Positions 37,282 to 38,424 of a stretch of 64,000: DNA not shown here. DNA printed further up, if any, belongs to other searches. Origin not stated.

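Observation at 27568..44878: Candidate uncharacterised N-heterocycle/aromatic catabolic supercluster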

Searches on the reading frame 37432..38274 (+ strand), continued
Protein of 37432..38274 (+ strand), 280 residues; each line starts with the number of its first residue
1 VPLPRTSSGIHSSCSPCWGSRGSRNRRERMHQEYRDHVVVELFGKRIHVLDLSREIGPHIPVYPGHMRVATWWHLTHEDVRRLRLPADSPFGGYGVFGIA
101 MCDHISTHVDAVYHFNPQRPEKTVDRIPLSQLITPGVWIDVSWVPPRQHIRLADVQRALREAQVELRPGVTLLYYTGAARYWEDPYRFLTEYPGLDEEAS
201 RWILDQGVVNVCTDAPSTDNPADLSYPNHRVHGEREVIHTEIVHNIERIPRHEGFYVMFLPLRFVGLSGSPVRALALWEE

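Call 23: find_encoding_contigs(protein=P0063, flank=10000, max_places=1)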
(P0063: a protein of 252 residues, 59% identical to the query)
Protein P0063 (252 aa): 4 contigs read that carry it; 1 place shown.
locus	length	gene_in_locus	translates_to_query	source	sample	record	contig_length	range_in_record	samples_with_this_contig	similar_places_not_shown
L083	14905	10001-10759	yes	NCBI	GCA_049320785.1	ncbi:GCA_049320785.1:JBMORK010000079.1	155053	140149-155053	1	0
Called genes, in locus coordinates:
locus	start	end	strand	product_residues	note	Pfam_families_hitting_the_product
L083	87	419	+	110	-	PF08388:GIIM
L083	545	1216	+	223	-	PF04199:Cyclase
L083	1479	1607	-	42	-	PF06071:YchF-GTPase_C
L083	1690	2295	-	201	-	-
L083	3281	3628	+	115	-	PF00291:PALP (weak)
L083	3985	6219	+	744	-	PF26965:MimR_N, PF08448:PAS_4 (faint), PF13188:PAS_8 (weak), PF00158:Sigma54_activat, PF14532:Sigma54_activ_2, PF07728:AAA_5 (weak), PF25601:AAA_lid_14, PF02954:HTH_8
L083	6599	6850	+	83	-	PF14451:Ub-Mut7C, PF02597:ThiS (weak)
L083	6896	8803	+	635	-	PF02730:AFOR_N, PF01314:AFOR_C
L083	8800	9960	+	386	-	PF00465:Fe-ADH, PF13685:Fe-ADH_2, PF25137:ADH_Fe_C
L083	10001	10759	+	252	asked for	PF04199:Cyclase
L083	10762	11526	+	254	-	PF23441:SDR (weak), PF00106:adh_short, PF08659:KR, PF13561:adh_short_C2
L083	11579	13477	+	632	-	PF00474:SSF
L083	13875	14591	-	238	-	-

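Call 24: find_encoding_contigs(protein=P0076, flank=10000, max_places=1)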
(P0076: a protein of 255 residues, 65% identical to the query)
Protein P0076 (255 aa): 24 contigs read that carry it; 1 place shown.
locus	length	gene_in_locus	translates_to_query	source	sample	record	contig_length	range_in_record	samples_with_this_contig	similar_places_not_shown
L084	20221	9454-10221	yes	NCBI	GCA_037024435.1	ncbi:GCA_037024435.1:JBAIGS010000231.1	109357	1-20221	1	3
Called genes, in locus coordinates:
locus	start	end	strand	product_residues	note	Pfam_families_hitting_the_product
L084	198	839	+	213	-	PF00072:Response_reg, PF00196:GerE, PF08281:Sigma70_r4_2 (weak)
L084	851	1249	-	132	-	PF01155:HypA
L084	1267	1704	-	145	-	PF00571:CBS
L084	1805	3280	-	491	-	PF13191:AAA_16 (weak), PF06414:Zeta_toxin (weak), PF13238:AAA_18 (weak), PF13671:AAA_33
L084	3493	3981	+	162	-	PF19850:DUF6325 (faint)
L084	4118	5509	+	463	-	PF01565:FAD_binding_4, PF08031:BBE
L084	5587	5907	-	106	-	-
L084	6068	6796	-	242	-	PF13517:FG-GAP_3, PF01839:FG-GAP (weak), PF00196:GerE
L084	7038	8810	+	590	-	PF01590:GAF, PF13185:GAF_2, PF13492:GAF_3, PF17853:GGDEF_2, PF02954:HTH_8 (weak), PF13556:HTH_30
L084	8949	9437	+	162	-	PF00903:Glyoxalase, PF18029:Glyoxalase_6 (weak)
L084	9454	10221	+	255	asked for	PF04199:Cyclase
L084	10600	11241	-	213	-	PF11848:DUF3368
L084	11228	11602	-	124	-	-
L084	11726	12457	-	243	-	PF00005:ABC_tran, PF13304:AAA_21 (faint)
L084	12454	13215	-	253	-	PF00005:ABC_tran, PF02463:SMC_N (faint), PF13304:AAA_21 (faint), PF12399:BCA_ABC_TP_C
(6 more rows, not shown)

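Call 39: search_dna_similar(query=window:37504-38274:+, collection=plasmids, mode=protein, max_rows=25)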
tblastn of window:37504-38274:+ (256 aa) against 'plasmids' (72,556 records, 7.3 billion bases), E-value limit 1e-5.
Records with a match: 251; places in all: 274; records where one place covers at least 80% of the query: 113.
Best place of each record, by identity: <60% 251.
By first word of the organism name: Streptomyces 16; Thermus 16; Rhizobium 15; Ralstonia 14; Apilactobacillus 13; Sphingobium 11; Arthrobacter 10; Rhodococcus 7; Novosphingobium 7; Burkholderia 7; and 86 more.
By predicted mobility (MOB-suite, as given by PLSDB): non-mobilizable 176; conjugative 40; mobilizable 35.
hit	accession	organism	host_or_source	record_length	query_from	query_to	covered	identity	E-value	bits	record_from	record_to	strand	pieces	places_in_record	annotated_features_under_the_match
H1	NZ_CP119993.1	Halomarina sp. PSR21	cell culture,saline soil from Tarim ...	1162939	23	256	91%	36.7%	6e-35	139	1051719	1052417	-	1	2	record has no annotation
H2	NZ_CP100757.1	Natrinema gelatinilyticum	marine sediment,sediment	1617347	26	256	90%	35.6%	1e-31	129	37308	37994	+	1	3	record has no annotation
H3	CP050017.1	Haloarcula sp. JP-L23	-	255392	25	253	89%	35.6%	1e-32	132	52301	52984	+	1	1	cyclase family protein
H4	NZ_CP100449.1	Halomarina sp. BCD28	cell culture,sediment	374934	25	255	90%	34.2%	2e-25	111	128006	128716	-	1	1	cyclase family protein | hypothetical protein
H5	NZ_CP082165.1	Bradyrhizobium sp. 186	Acmispon strigosus,cell culture,root ...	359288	25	253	89%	33.2%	9e-26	112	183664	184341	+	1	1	cyclase family protein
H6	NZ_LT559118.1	Nonomuraea gerenzanensis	-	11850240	20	252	91%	32.1%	1e-13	77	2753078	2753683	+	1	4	none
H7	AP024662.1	Arthrobacter sp. NicSoilE8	-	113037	16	253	93%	30.7%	3e-24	108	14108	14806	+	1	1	cyclase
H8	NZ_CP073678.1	Cupriavidus sp. KK10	Isolate,A bacterial consortium from ...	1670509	25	255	90%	31.6%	6e-25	110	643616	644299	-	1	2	none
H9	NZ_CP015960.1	Paraburkholderia caribensis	Mimosa,single cell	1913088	25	256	91%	31.0%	2e-25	112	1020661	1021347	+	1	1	none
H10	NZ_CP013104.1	Paraburkholderia caribensis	-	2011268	25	256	91%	31.0%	2e-25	112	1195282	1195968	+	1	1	none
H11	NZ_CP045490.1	Natronorubrum aibiense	single cell,Xinjiang Aibi Salt Lake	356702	24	256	91%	30.9%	3e-23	105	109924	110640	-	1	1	cyclase family protein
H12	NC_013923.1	Natrialba magadii ATCC 43099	-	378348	25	256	91%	30.6%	1e-22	103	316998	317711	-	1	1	cyclase family protein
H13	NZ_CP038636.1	Cupriavidus oxalaticus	whole organism,sewage sludge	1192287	25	255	90%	30.7%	6e-24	107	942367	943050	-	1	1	none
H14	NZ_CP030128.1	Indioceanicola profundi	sediment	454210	25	256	91%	30.6%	8e-24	107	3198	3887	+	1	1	cyclase family protein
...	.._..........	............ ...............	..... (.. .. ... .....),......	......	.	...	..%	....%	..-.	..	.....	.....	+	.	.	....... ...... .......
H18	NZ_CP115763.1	Paracoccus sp. SCSIO 75233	cell culture,sediment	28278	25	253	89%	30.1%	2e-26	114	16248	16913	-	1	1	cyclase family protein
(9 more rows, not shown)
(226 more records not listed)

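Call 44: get_annotated_region(hit=H7, flank=9000)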
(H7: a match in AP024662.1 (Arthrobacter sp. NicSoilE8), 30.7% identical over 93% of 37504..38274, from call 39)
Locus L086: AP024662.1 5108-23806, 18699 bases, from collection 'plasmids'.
description: Arthrobacter sp. NicSoilE8 plasmid NicSoilE8-1 DNA, complete genome
organism: Arthrobacter sp. NicSoilE8 (NCBI taxid 2831002)
taxonomy: Bacteria; Actinomycetota; Actinomycetes; Micrococcales; Micrococcaceae; Arthrobacter; Arthrobacter sp. NicSoilE8
host: -; source: -; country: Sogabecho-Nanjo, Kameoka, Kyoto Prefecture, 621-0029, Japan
typing (MOB-suite, as given by PLSDB): conjugative; relaxase MOBP; mating-pair formation MPF_T
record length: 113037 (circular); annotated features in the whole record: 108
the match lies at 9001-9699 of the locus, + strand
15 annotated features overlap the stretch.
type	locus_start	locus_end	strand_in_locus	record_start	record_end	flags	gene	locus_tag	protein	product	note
CDS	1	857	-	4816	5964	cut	-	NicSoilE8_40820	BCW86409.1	allantoin permease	-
CDS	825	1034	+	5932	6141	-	-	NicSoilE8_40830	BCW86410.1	hypothetical protein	-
CDS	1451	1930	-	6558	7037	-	-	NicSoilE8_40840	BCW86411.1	putative transcriptional regulator, AsnC family protein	-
CDS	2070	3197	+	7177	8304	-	ald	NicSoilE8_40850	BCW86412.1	alanine dehydrogenase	-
CDS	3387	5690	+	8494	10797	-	-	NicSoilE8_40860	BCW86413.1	formate dehydrogenase subunit alpha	-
CDS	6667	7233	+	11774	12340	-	-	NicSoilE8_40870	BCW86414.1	flavin reductase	-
CDS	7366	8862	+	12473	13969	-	-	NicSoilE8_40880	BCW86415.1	siderophore biosynthesis-related protein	-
CDS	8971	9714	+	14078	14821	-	-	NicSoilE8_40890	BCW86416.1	cyclase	-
CDS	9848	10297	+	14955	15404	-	-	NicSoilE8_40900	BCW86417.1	hypothetical protein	-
CDS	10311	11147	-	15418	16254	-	-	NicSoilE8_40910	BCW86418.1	MerR family transcriptional regulator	-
CDS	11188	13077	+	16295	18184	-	-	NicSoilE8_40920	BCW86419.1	hypothetical protein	-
CDS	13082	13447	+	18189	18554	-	-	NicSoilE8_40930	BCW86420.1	hypothetical protein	-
CDS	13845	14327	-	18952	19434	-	-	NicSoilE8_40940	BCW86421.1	AsnC family transcriptional regulator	-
CDS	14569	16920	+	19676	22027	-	-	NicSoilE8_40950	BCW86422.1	pyruvate dehydrogenase E1 component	-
CDS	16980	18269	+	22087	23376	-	aspB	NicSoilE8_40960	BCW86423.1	aminotransferase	-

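Call 50: find_encoding_contigs(protein=P0002, flank=10000, max_places=3)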
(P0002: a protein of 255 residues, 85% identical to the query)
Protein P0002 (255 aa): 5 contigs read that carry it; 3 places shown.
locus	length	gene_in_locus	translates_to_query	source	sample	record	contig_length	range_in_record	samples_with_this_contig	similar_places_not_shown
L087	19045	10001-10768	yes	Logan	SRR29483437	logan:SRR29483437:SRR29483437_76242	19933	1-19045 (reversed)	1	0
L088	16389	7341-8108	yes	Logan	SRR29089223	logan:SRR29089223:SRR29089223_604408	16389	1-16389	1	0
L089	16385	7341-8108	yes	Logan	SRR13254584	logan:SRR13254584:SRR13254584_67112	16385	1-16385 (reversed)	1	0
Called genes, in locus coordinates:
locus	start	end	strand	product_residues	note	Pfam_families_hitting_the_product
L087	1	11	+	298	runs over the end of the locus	?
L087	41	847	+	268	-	PF00005:ABC_tran, PF13304:AAA_21 (faint)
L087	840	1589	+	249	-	PF00528:BPD_transp_1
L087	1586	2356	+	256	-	PF00528:BPD_transp_1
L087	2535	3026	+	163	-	PF00111:Fer2, PF13085:Fer2_3 (faint), PF01799:Fer2_2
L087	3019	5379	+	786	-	PF01315:Ald_Xan_dh_C, PF02738:MoCoBD_1, PF20256:MoCoBD_2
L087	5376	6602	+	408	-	PF13433:Peripla_BP_5, PF13458:Peripla_BP_6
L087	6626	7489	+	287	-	PF02653:BPD_transp_2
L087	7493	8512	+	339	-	PF02653:BPD_transp_2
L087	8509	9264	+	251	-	PF00005:ABC_tran, PF13304:AAA_21 (weak), PF12399:BCA_ABC_TP_C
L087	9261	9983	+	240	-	PF02463:SMC_N (faint), PF00005:ABC_tran, PF13304:AAA_21 (faint)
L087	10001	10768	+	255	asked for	PF04199:Cyclase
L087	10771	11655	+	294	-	PF00106:adh_short, PF08659:KR, PF13561:adh_short_C2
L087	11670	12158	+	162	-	PF00903:Glyoxalase, PF18029:Glyoxalase_6 (faint)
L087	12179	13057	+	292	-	PF00941:FAD_binding_5, PF03450:CO_deh_flav_C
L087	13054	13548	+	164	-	PF00111:Fer2, PF13085:Fer2_3 (weak), PF01799:Fer2_2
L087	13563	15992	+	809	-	PF01315:Ald_Xan_dh_C, PF02738:MoCoBD_1, PF20256:MoCoBD_2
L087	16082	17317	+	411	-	PF01494:FAD_binding_3 (faint), PF07992:Pyr_redox_2 (weak), PF22607:FAD_binding-like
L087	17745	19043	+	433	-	?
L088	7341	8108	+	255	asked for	PF04199:Cyclase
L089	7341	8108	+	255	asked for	PF04199:Cyclase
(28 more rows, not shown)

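Call 51: find_encoding_contigs(protein=P0003, flank=10000, max_places=2)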
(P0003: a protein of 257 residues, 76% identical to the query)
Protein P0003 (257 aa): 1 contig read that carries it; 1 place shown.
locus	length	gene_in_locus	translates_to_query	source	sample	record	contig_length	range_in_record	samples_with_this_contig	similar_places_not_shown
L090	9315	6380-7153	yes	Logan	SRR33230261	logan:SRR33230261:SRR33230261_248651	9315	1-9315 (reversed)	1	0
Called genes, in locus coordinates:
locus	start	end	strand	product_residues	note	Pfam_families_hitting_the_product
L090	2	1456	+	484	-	?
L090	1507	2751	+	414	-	PF13433:Peripla_BP_5, PF13458:Peripla_BP_6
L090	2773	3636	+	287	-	PF02653:BPD_transp_2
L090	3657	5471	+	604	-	PF02653:BPD_transp_2, PF00005:ABC_tran, PF13304:AAA_21 (faint)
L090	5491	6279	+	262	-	PF13304:AAA_21 (faint), PF00005:ABC_tran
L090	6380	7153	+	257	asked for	PF04199:Cyclase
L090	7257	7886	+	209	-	PF09347:DUF1989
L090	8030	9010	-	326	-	PF00903:Glyoxalase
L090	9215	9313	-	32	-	?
